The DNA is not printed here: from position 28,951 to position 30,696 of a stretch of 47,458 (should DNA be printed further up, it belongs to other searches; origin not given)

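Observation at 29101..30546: Radical SAM/SPASM enzyme covalently fused to an ApeI-type hotdog dehydratase domain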

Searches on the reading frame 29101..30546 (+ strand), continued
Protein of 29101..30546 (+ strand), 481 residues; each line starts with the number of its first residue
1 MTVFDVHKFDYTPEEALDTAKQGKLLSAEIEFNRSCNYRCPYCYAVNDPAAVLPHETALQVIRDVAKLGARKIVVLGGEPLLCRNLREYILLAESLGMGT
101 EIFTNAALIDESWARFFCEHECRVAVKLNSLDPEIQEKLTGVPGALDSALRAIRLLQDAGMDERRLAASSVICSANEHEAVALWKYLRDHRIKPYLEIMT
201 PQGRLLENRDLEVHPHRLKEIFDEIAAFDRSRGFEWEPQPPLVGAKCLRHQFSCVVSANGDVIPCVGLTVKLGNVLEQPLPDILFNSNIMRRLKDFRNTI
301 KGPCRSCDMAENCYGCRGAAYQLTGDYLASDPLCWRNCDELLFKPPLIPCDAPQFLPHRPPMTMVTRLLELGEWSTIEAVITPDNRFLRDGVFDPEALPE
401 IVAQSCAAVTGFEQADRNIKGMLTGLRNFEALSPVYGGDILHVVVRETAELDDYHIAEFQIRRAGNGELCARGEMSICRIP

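Call 31: find_related_loci(query=A1, collection=genome_contigs, flank=10000)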
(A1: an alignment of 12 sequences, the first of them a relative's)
Query A1 (481 aa) in genome_contigs; peptide patterns used: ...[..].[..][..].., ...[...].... (x = any residue, [..] = any of these).
599 stretches matched a pattern (row limit reached: there are more); 492 encode a relative of the query (tblastn E <= 1e-3); the best 80 are kept; 80 distinct loci.
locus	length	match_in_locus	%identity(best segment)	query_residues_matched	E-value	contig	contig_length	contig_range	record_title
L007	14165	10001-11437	80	1-480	0e+0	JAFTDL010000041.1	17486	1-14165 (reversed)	MAG: Lentisphaeria bacterium isolate RGIG3718 Goat_Rumen.Co__c313210, whole genome shotgun sequence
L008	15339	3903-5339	79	1-480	0e+0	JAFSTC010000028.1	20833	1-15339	MAG: Lentisphaeria bacterium isolate RGIG3449 Goat_Rumen.Co__c736113, whole genome shotgun sequence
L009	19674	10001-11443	63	1-480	0e+0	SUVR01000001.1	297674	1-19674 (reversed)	MAG: Lentisphaerae bacterium isolate SIG77 NODE_71_length_297674_cov_4.460653, whole genome shotgun sequence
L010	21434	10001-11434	64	1-478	0e+0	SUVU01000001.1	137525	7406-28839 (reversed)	MAG: Lentisphaerae bacterium isolate SIG80 NODE_508_length_137525_cov_1.957991, whole genome shotgun sequence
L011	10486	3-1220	65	75-480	0e+0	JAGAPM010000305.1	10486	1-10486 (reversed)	MAG: Lentisphaeria bacterium isolate RGIG8655 Water_deer_Cecum.Co__c1291703, whole genome shotgun sequence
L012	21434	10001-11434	55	3-478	1e-168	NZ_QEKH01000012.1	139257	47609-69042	Victivallis vadensis strain DSM 14823 Ga0215691_112, whole genome shotgun sequence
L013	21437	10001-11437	51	3-478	2e-152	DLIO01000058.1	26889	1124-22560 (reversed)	MAG TPA_asm: Lentisphaeria bacterium UBA7640 UBA7640_contig_8165, whole genome shotgun sequence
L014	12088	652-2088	47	3-480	1e-149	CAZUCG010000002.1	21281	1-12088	MAG TPA_asm: uncultured Lentisphaeraceae bacterium isolate binchicken_co139_795 genome assembly, contig: NODE_4556_lengt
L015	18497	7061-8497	49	3-478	5e-148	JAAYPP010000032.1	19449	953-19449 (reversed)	MAG: Lentisphaerae bacterium isolate AS22ysBPME_238 16548_AS22, whole genome shotgun sequence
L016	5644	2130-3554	49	8-478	6e-140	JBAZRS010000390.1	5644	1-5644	MAG: Victivallales bacterium isolate SO_2017_GW1_153 NODE_54633_length_5644_cov_0.833968_OW334_2017, whole genome shotgu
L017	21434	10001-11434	48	5-478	1e-136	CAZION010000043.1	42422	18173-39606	MAG TPA_asm: uncultured Victivallis sp. isolate SRP272421_co1_540 genome assembly, contig: NODE_1630_length_42422_cov_12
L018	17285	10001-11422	48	8-478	3e-136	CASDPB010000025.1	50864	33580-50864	uncultured Lentisphaeria bacterium isolate SI.A25.metabat-bins.189 genome assembly, contig: SI.A25.metabat-bins.189.fa_k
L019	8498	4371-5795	46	8-478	1e-135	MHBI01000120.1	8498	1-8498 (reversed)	MAG: Lentisphaerae bacterium GWF2_50_93 gwf2_scaffold_9953, whole genome shotgun sequence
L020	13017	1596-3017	48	8-478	2e-135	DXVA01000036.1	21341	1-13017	MAG TPA_asm: Lentisphaeria bacterium isolate HRGM_Genome_2866 HRGM_Genome_2866_36, whole genome shotgun sequence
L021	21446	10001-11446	45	6-478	1e-132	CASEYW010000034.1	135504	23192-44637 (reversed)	uncultured bacterium isolate SI.B33.metabat-bins.71 genome assembly, contig: SI.B33.metabat-bins.71.fa_k141_62502, whole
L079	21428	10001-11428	41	6-477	6e-114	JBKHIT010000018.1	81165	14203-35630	MAG: Candidatus Brocadiia bacterium isolate D3M15_1 NODE_18_length_81165_cov_16.210245, whole genome shotgun sequence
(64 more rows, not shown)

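Call 43: search_solved_structures(query=A2, max_evalue=0.001, show_alignments=1)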
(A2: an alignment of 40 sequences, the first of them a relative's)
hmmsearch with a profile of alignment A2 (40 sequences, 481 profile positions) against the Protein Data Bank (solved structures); distinct sequences matched with E-value up to 0.001: 46.
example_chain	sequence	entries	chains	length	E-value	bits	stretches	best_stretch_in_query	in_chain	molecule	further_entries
6c8v_A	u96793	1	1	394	2.9e-18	68.8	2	30-182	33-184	Coenzyme PQQ synthesis protein E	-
6efn_A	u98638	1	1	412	1.5e-17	66.4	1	25-292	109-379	Sporulation killing factor maturation protein SkfB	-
5v1q_A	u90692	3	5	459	2.8e-13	52.3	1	20-145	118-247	Radical SAM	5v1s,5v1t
4m7t_A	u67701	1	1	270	3.3e-13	52.1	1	16-124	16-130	BtrN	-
4m7s_A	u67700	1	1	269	1.4e-12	50.1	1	23-124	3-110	BtrN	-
1tv7_A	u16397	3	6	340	2.6e-12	49.1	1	29-195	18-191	Molybdenum cofactor biosynthesis protein A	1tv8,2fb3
2fb2_A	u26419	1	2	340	2.6e-12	49.1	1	30-195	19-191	Molybdenum cofactor biosynthesis protein A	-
9dgw_A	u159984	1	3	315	4.9e-11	44.9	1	25-116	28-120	Radical SAM core domain-containing protein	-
8vpo_A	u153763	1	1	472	5.1e-11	44.9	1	11-176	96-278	Radical SAM core domain-containing protein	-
6b4c_A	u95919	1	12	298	6.3e-11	44.6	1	25-116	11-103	Viperin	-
7n7i_A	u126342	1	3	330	6.7e-11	44.5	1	25-116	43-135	Viperin-like enzyme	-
4k37_A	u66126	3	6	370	1.4e-10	43.4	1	32-194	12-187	Anaerobic sulfatase-maturating enzyme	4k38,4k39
9dfw_A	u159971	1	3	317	1.4e-10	43.4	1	25-116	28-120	Radical SAM core domain-containing protein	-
4k36_A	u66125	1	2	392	1.7e-10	43.1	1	32-194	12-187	Anaerobic sulfatase-maturating enzyme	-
9dfu_A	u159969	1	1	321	3.3e-10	42.2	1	25-121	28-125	Radical SAM core domain-containing protein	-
7tol_A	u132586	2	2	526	0.00023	22.9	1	26-111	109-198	glycerol dibiphytanyl glycerol tetraether - macrocyclic archaeol synthase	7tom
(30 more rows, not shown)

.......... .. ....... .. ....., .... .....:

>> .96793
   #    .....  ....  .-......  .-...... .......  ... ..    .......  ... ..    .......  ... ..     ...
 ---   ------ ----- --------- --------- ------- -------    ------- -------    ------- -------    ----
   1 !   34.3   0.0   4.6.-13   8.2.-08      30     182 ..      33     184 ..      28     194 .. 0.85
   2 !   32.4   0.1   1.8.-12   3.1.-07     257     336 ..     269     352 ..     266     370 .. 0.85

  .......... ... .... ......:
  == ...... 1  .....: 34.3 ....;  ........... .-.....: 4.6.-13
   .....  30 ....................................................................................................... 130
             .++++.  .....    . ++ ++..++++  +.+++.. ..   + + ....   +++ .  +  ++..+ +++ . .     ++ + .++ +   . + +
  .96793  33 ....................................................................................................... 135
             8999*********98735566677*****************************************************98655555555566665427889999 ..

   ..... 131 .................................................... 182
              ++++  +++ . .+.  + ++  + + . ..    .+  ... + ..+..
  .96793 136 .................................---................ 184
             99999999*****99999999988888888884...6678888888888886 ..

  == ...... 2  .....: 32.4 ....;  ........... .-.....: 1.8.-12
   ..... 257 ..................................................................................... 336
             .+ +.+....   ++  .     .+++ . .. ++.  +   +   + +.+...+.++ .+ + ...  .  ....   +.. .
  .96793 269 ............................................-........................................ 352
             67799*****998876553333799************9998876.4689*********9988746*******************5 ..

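Call 54: predict_structure(alignment_id=A2)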
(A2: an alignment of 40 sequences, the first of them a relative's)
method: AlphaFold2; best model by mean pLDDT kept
length: 481 residues; sequences in the alignment: 40
mean_pLDDT: 91.5   pTM: 0.90
mean pLDDT of the five models: 91.5, 91.1, 90.3, 89.8, 87.5
residues with pLDDT >= 90: 351; 70-90: 116; 50-70: 14; < 50: 0
segments of 3 or more residues with pLDDT < 50: none
pLDDT, mean of each block of 10 residues (from residue 1): 86 90 94 91 75 96 98 94 97 98 95 97 97 95 96 98 96 94 96 89 79 92 94 88 69 93 89 97 93 86 87 78 91 91 92 90 93 96 93 95 95 87 90 97 93 90 97 91 64
secondary structure, 60 per line:
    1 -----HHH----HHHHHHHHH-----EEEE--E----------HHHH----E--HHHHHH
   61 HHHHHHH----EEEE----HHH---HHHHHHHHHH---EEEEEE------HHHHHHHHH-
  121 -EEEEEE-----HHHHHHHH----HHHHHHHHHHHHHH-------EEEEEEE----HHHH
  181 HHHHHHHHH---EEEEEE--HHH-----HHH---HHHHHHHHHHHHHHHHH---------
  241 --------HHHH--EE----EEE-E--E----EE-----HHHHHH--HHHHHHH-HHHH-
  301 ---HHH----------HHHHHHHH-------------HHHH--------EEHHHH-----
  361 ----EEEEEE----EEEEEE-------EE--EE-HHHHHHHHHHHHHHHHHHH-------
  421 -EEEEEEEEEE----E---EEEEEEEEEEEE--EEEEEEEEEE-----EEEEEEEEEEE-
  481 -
elements in order: H13-21 E27-30 H44-47 H55-67 E72-75 H86-95 E99-104 H111-119 E122-127 H133-140 H145-158 E166-172 H177-189 E193-198 H215-231 H249-252 E261-263 H280-285 H288-294 H296-299 H317-324 H338-341 H352-355 E365-370 E375-380 H395-413 E422-431 E440-451 E454-463 E469-479

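Call 57: fold_search(model_id=the predicted structure, library=pdb)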
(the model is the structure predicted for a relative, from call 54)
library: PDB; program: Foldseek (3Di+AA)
matches with E <= 10: 1702; with E <= 0.001: 453
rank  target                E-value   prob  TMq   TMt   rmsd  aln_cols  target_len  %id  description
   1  5v1t_A                1.5e-14  1.00  0.54  0.58   5.4       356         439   16  Crystal structure of Streptococcus suis SuiB bound to precursor peptide SuiA (released 2017-08-30)
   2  6c8v                  2.2e-14  1.00  0.46  0.67   4.9       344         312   19  X-ray structure of PqqE from Methylobacterium extorquens (released 2018-02-14)
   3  5why_B                4.5e-14  1.00  0.52  0.58   7.2       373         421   16  Structural Insights into Thioether Bond Formation in the Biosynthesis of Sactipeptides (released 2017-07-26)
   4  5v1s_A                5.1e-14  1.00  0.54  0.60   5.1       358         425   16  Crystal structure of Streptococcus suis SuiB bound to S-adenosylmethionine (released 2017-08-30)
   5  5why_A                7.3e-14  1.00  0.52  0.59   7.2       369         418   16  Structural Insights into Thioether Bond Formation in the Biosynthesis of Sactipeptides (released 2017-07-26)
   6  5v1s_B                8.7e-14  1.00  0.51  0.57   5.1       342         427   17  Crystal structure of Streptococcus suis SuiB bound to S-adenosylmethionine (released 2017-08-30)
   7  4k39_A                1.2e-13  1.00  0.52  0.68   4.3       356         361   18  Native anSMEcpe with bound AdoMet and Cp18Cys peptide (released 2013-05-08)
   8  5v1q_B                2.4e-13  1.00  0.51  0.56   5.2       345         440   18  Crystal structure of Streptococcus suis SuiB (released 2017-08-30)
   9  4k36_A                2.4e-13  1.00  0.52  0.64   4.5       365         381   18  His6 tagged anSMEcpe with bound AdoMet (released 2013-05-08)
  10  5v1q_A                2.5e-13  1.00  0.51  0.57   5.0       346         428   18  Crystal structure of Streptococcus suis SuiB (released 2017-08-30)
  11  4k36_B                2.8e-13  1.00  0.52  0.67   4.3       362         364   19  His6 tagged anSMEcpe with bound AdoMet (released 2013-05-08)
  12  4k39_B                3.0e-13  1.00  0.52  0.68   4.3       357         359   20  Native anSMEcpe with bound AdoMet and Cp18Cys peptide (released 2013-05-08)
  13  4k37_A                3.0e-13  1.00  0.51  0.66   4.4       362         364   18  Native anSMEcpe with bound AdoMet (released 2013-05-08)
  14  4k38_A                3.4e-13  1.00  0.50  0.64   4.5       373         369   18  Native anSMEcpe with bound AdoMet and Kp18Cys peptide (released 2013-05-08)
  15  6efn                  6.5e-13  1.00  0.46  0.57   3.5       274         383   19  Structure of a RiPP maturase, SkfB (released 2018-10-24)
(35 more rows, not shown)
